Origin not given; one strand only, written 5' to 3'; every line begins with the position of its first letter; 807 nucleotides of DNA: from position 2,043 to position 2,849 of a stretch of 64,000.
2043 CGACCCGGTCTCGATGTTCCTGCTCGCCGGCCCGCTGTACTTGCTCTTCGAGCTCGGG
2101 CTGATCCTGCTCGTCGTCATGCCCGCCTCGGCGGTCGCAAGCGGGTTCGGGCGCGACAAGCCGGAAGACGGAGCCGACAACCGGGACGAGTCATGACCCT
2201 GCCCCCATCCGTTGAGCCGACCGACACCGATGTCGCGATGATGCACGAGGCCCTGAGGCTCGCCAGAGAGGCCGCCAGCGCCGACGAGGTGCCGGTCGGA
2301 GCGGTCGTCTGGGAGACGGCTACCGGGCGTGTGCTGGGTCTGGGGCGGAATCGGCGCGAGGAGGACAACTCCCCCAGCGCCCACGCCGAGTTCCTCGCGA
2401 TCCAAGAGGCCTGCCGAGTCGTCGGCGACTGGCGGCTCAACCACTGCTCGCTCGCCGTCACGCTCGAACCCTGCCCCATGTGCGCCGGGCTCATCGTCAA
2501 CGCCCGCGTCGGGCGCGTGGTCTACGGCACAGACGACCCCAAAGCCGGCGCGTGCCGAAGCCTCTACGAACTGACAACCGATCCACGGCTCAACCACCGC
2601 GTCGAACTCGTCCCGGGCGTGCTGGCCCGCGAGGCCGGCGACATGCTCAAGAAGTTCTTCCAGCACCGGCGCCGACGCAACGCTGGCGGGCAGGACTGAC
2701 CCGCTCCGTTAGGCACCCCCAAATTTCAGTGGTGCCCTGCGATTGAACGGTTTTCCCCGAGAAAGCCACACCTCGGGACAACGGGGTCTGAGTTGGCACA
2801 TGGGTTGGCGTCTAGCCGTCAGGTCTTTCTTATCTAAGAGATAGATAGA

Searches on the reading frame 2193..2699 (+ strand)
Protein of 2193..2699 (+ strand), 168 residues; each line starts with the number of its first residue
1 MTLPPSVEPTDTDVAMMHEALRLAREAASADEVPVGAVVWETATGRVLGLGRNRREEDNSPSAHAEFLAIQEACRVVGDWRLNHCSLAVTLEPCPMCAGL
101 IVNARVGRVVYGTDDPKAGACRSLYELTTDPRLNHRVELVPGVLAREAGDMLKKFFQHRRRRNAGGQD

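Call 14: search_protein_families(library=pfam, proteins=[window:2193-2699:+])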
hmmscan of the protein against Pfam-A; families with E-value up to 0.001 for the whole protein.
window:2193-2699:+ (168 aa): 3 families
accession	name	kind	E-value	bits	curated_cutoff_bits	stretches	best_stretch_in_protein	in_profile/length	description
PF14437.12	MafB19-deam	-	2.8e-36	124.9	27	1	15-160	5-142/142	MafB19-like deaminase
PF00383.29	dCMP_cyt_deam_1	-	2.4e-27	95.2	25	1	12-113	3-102/102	Cytidine and deoxycytidylate deaminase zinc-binding region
PF14439.12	Bd3614-deam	-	2.1e-06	28.2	38.5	1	36-120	11-97/113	Bd3614-like deaminase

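Call 47: find_homologous_proteins(query=window:2193-2699:+, max_evalue=1e-30)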
Query window:2193-2699:+ (168 aa): 7925 proteins with E <= 1e-30 among 8000 candidates; the best 120 are listed.
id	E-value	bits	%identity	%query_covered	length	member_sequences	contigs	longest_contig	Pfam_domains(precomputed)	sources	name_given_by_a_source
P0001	2.0e-107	374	99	100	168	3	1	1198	PF00383.30,PF14437.13,PF14439.13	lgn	-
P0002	5.5e-95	334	89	98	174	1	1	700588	PF00383.30,PF14437.13,PF14439.13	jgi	jgi:tRNA(adenine34) deaminase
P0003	7.4e-87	307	83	97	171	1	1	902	PF00383.30,PF14437.13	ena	-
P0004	3.2e-83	296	81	95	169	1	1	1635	PF00383.30,PF14437.13,PF14439.13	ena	-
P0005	1.8e-82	293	84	92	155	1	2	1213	PF00383.30,PF14437.13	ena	-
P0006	2.8e-78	279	84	90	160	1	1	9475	PF00383.30,PF14437.13,PF14439.13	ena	-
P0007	2.2e-77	277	80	93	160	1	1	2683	PF00383.30,PF14437.13,PF14439.13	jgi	-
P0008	2.8e-77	276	82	91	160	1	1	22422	PF00383.30,PF14437.13,PF14439.13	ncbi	ncbi:MAG: nucleoside deaminase [Phycisphaerales bacterium JB061]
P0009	3.6e-77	276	82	91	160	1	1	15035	PF00383.30,PF14437.13,PF14439.13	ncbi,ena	-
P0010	3.6e-77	276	81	91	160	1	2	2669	PF00383.30,PF14437.13,PF14439.13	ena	-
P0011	3.8e-77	276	81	91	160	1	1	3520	PF00383.30,PF14437.13,PF14439.13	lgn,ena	-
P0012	3.8e-77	276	82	91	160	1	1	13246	PF00383.30,PF14437.13,PF14439.13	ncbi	ncbi:MAG: nucleoside deaminase [Phycisphaerales bacterium JB058]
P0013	5.8e-77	275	76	94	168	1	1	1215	PF00383.30,PF14437.13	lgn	-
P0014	9.0e-77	275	82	91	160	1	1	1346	PF00383.30,PF14437.13,PF14439.13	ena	-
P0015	1.2e-76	274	80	93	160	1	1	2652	PF00383.30,PF14437.13,PF14439.13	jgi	-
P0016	1.4e-76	274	81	91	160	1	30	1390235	PF00383.30,PF14437.13,PF14439.13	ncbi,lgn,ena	-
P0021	6.6e-76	272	75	94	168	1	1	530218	PF00383.30,PF14437.13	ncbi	-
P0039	2.3e-73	264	84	86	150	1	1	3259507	PF00383.30,PF14437.13,PF14439.13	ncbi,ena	-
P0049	1.1e-71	258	79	84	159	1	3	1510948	PF00383.30,PF14437.13,PF14439.13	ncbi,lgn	ncbi:MAG: nucleoside deaminase [Planctomycetota bacterium]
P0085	1.8e-66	241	71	95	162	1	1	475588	PF00383.30,PF14437.13,PF14439.13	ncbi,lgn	ncbi:MAG: nucleoside deaminase [Phycisphaerales bacterium]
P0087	2.8e-66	240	77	82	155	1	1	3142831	PF00383.30,PF14437.13,PF14439.13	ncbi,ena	-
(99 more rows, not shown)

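Call 48: find_encoding_contigs(protein=P0039, flank=10000, max_places=2)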
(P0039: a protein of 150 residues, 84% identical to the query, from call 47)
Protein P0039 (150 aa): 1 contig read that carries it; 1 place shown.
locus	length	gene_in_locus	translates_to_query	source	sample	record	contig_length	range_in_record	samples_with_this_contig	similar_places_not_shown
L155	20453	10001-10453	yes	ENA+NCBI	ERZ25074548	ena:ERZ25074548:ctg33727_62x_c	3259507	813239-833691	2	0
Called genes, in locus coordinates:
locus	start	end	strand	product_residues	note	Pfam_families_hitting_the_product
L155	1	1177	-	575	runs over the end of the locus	PF16697:Yop-YscD_cpl, PF00498:FHA, PF01590:GAF, PF13185:GAF_2, PF13492:GAF_3, PF02518:HATPase_c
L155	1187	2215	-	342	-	-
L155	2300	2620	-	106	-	PF02686:GatC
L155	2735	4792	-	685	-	PF26549:Tricorn_N (faint), PF02129:Peptidase_S15, PF01738:DLH, PF12146:Hydrolase_4 (faint), PF12697:Abhydrolase_6, PF20434:BD-FAE, PF00326:Peptidase_S9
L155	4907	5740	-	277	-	PF09335:VTT_dom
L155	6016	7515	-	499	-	PF00595:PDZ, PF13180:PDZ_2, PF17820:PDZ_6 (weak)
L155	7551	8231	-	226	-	-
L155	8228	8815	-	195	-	PF04542:Sigma70_r2, PF08281:Sigma70_r4_2, PF04545:Sigma70_r4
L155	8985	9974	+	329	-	PF00902:TatC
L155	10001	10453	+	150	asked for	PF00383:dCMP_cyt_deam_1, PF14437:MafB19-deam, PF14439:Bd3614-deam (weak)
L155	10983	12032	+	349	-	PF20030:bpMoxR, PF07726:AAA_3, PF07728:AAA_5, PF17863:AAA_lid_2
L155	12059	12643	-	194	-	PF00440:TetR_N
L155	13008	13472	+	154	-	PF02082:Rrf2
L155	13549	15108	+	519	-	PF01336:tRNA_anti-codon, PF00152:tRNA-synt_2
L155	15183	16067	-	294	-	-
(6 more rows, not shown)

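Call 49: find_encoding_contigs(protein=P0087, flank=10000, max_places=2)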
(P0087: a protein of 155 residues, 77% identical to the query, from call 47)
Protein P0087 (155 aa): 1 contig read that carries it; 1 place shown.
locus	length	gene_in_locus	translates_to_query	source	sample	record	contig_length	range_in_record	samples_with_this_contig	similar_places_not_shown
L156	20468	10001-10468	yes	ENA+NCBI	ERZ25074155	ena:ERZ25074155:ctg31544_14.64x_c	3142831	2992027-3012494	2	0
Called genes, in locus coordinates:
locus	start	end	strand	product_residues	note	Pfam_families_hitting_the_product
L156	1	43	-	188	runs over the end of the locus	PF00380:Ribosomal_S9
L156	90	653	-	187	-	PF00572:Ribosomal_L13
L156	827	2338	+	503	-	PF02517:Rce1-like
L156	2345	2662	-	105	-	PF02686:GatC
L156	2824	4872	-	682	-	PF02129:Peptidase_S15, PF00561:Abhydrolase_1 (faint), PF01738:DLH, PF12146:Hydrolase_4 (faint), PF12697:Abhydrolase_6, PF20434:BD-FAE, PF00326:Peptidase_S9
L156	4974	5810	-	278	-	PF09335:VTT_dom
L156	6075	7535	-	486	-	PF00595:PDZ, PF13180:PDZ_2, PF17820:PDZ_6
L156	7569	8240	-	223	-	-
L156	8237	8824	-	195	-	PF04542:Sigma70_r2, PF08281:Sigma70_r4_2, PF04545:Sigma70_r4 (weak)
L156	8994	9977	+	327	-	PF00902:TatC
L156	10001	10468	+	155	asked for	PF00383:dCMP_cyt_deam_1, PF14437:MafB19-deam, PF14439:Bd3614-deam (faint)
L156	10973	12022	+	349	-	PF20030:bpMoxR, PF07726:AAA_3, PF07728:AAA_5, PF17863:AAA_lid_2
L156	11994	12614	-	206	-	PF00440:TetR_N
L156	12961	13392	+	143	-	PF02082:Rrf2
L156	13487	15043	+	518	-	PF01336:tRNA_anti-codon, PF00152:tRNA-synt_2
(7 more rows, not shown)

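Call 59: find_encoding_contigs(protein=P0016, flank=10000, max_places=1)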
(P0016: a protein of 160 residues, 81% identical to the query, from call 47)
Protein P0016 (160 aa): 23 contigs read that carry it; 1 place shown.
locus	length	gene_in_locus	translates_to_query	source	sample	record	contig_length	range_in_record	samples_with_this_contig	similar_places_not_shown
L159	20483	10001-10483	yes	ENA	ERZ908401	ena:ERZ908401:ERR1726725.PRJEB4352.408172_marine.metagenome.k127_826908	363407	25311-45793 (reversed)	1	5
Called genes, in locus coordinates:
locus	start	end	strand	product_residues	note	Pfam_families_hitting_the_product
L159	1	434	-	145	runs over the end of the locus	-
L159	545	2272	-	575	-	PF16697:Yop-YscD_cpl, PF00498:FHA, PF01590:GAF, PF13185:GAF_2, PF13492:GAF_3, PF02518:HATPase_c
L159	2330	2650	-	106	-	PF02686:GatC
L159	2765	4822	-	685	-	PF26549:Tricorn_N (faint), PF02129:Peptidase_S15, PF01738:DLH, PF12146:Hydrolase_4 (faint), PF12697:Abhydrolase_6, PF20434:BD-FAE, PF00326:Peptidase_S9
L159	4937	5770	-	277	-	PF09335:VTT_dom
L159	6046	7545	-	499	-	PF00595:PDZ, PF13180:PDZ_2, PF17820:PDZ_6 (weak)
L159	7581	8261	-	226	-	-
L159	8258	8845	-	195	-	PF04542:Sigma70_r2, PF08281:Sigma70_r4_2, PF04545:Sigma70_r4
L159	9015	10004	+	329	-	PF00902:TatC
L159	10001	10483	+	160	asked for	PF00383:dCMP_cyt_deam_1, PF14437:MafB19-deam, PF14439:Bd3614-deam (weak)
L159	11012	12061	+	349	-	PF20030:bpMoxR, PF07726:AAA_3, PF07728:AAA_5, PF17863:AAA_lid_2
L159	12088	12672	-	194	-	PF00440:TetR_N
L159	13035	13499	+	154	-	PF02082:Rrf2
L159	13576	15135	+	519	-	PF01336:tRNA_anti-codon, PF00152:tRNA-synt_2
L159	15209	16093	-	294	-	-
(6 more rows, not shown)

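Call 60: find_encoding_contigs(protein=P0049, flank=10000, max_places=1)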
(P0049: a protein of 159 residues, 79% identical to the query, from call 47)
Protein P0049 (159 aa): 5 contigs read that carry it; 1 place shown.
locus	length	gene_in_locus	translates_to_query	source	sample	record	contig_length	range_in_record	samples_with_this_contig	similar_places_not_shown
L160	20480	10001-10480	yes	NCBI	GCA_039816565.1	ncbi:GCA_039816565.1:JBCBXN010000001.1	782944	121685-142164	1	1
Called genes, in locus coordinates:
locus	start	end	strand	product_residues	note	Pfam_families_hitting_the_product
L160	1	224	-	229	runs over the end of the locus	PF07963:N_methyl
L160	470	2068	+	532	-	PF01336:tRNA_anti-codon, PF00152:tRNA-synt_2, PF01409:tRNA-synt_2d (faint)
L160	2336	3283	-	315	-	-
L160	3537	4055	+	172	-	PF07238:PilZ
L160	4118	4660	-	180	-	PF02082:Rrf2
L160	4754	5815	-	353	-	PF20030:bpMoxR, PF00004:AAA (weak), PF07726:AAA_3, PF07728:AAA_5, PF17863:AAA_lid_2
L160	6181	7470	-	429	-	PF00595:PDZ (weak), PF13180:PDZ_2, PF17820:PDZ_6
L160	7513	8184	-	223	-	-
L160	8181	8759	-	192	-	PF07638:Sigma70_ECF (faint), PF04542:Sigma70_r2, PF08281:Sigma70_r4_2, PF04545:Sigma70_r4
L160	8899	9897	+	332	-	PF00902:TatC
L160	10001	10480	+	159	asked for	PF00383:dCMP_cyt_deam_1, PF14437:MafB19-deam, PF14439:Bd3614-deam (weak)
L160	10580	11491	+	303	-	PF01149:Fapy_DNA_glyco, PF06831:H2TH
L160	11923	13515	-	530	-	PF00308:Bac_DnaA, PF01695:IstB_IS21, PF00004:AAA (faint), PF08299:Bac_DnaA_C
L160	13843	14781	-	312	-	PF12706:Lactamase_B_2, PF23023:Anti-Pycsar_Apyc1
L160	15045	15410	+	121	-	PF04480:DUF559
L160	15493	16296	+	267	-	PF09335:VTT_dom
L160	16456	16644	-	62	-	-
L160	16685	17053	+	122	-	PF02686:GatC (weak)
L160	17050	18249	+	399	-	PF01425:Amidase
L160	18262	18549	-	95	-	-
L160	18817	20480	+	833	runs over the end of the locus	PF07244:POTRA, PF08479:POTRA_2, PF07244:POTRA, PF01103:Omp85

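Call 61: find_encoding_contigs(protein=P0021, flank=10000, max_places=1)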
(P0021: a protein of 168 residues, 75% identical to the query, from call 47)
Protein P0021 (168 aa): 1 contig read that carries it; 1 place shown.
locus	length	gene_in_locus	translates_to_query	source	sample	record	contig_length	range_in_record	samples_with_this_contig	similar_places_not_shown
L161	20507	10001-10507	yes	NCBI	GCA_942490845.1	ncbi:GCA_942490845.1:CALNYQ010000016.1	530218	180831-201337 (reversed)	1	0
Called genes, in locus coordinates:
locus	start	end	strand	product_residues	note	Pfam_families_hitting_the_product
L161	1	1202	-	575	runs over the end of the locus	PF16697:Yop-YscD_cpl, PF00498:FHA, PF01590:GAF, PF13185:GAF_2, PF13492:GAF_3, PF02518:HATPase_c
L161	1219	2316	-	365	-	-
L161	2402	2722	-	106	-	PF02686:GatC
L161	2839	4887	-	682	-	PF26549:Tricorn_N (faint), PF02129:Peptidase_S15, PF00561:Abhydrolase_1 (faint), PF01738:DLH, PF07859:Abhydrolase_3 (faint), PF12697:Abhydrolase_6, PF20434:BD-FAE, PF00326:Peptidase_S9, +1 more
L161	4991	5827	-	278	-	PF09335:VTT_dom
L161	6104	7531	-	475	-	PF00595:PDZ (weak), PF13180:PDZ_2, PF17820:PDZ_6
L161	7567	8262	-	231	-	-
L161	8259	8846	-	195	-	PF04542:Sigma70_r2, PF08281:Sigma70_r4_2, PF04545:Sigma70_r4 (weak)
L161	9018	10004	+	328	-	PF00902:TatC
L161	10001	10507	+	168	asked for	PF00383:dCMP_cyt_deam_1, PF14437:MafB19-deam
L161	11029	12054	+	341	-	PF20030:bpMoxR, PF07726:AAA_3, PF07728:AAA_5, PF17863:AAA_lid_2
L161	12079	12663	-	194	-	PF00440:TetR_N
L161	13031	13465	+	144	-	PF02082:Rrf2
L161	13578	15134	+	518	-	PF01336:tRNA_anti-codon, PF00152:tRNA-synt_2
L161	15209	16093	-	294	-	-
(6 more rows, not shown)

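Call 62: find_encoding_contigs(protein=P0085, flank=10000, max_places=1)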
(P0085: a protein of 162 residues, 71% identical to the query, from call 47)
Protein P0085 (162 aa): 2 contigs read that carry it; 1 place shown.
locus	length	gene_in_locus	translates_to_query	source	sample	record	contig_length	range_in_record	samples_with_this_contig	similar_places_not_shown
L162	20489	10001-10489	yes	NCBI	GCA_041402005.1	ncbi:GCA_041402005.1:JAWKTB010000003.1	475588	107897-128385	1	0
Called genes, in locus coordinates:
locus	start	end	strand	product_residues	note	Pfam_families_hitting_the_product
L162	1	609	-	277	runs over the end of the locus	PF00669:Flagellin_N, PF00700:Flagellin_C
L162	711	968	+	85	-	-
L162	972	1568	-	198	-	-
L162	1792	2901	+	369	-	-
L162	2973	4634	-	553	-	PF01336:tRNA_anti-codon, PF00152:tRNA-synt_2, PF01409:tRNA-synt_2d (faint)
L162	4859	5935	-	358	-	PF20030:bpMoxR, PF07726:AAA_3, PF07728:AAA_5, PF17863:AAA_lid_2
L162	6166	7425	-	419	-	PF13180:PDZ_2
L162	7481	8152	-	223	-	-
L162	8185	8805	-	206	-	PF04542:Sigma70_r2, PF08281:Sigma70_r4_2, PF04545:Sigma70_r4 (weak)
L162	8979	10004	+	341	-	PF00902:TatC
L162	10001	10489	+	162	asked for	PF00383:dCMP_cyt_deam_1, PF14437:MafB19-deam, PF14439:Bd3614-deam (weak)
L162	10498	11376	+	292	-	PF01149:Fapy_DNA_glyco, PF06831:H2TH, PF06827:zf-FPG_IleRS (weak)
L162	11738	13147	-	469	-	PF00308:Bac_DnaA, PF00270:DEAD (faint), PF01695:IstB_IS21, PF13401:AAA_22 (faint), PF00004:AAA (weak), PF22688:Hda_lid (weak), PF08299:Bac_DnaA_C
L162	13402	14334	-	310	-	PF00753:Lactamase_B (faint), PF12706:Lactamase_B_2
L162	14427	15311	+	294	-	PF09335:VTT_dom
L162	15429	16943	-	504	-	PF02517:Rce1-like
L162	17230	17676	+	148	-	PF00572:Ribosomal_L13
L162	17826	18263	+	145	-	PF00380:Ribosomal_S9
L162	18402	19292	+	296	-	-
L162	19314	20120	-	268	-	-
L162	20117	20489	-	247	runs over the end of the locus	PF07596:SBP_bac_10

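Call 92: search_protein_families(library=ncbifam, proteins=[window:2193-2699:+], max_evalue=0.1)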
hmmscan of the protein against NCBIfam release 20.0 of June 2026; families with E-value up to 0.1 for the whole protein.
window:2193-2699:+ (168 aa): 5 families
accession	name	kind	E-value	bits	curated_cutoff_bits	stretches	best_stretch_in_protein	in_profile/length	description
NF008113.2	PRK10860.1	equivalog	3.6e-41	140.7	150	1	14-162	8-154/165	tRNA adenosine(34) deaminase TadA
TIGR00326.1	eubact_ribD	equivalog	5.2e-08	32.5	156.35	1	17-160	1-137/343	bifunctional diaminohydroxyphosphoribosylaminopyrimidine deaminase/5-amino-6-(5-phosphoribosylamino)uracil reductase RibD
NF008052.0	PRK10786.1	equivalog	8.8e-06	24.7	500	1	13-158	3-141/367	bifunctional diaminohydroxyphosphoribosylaminopyrimidine deaminase/5-amino-6-(5-phosphoribosylamino)uracil reductase RibD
NF041025.1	antiphage_deaminase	equivalog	0.00023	20.2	400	1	62-113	337-387/437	anti-phage dCTP deaminase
TIGR01355.1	cyt_deam_dimer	equivalog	0.0039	16.5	275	1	10-101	22-108/283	cytidine deaminase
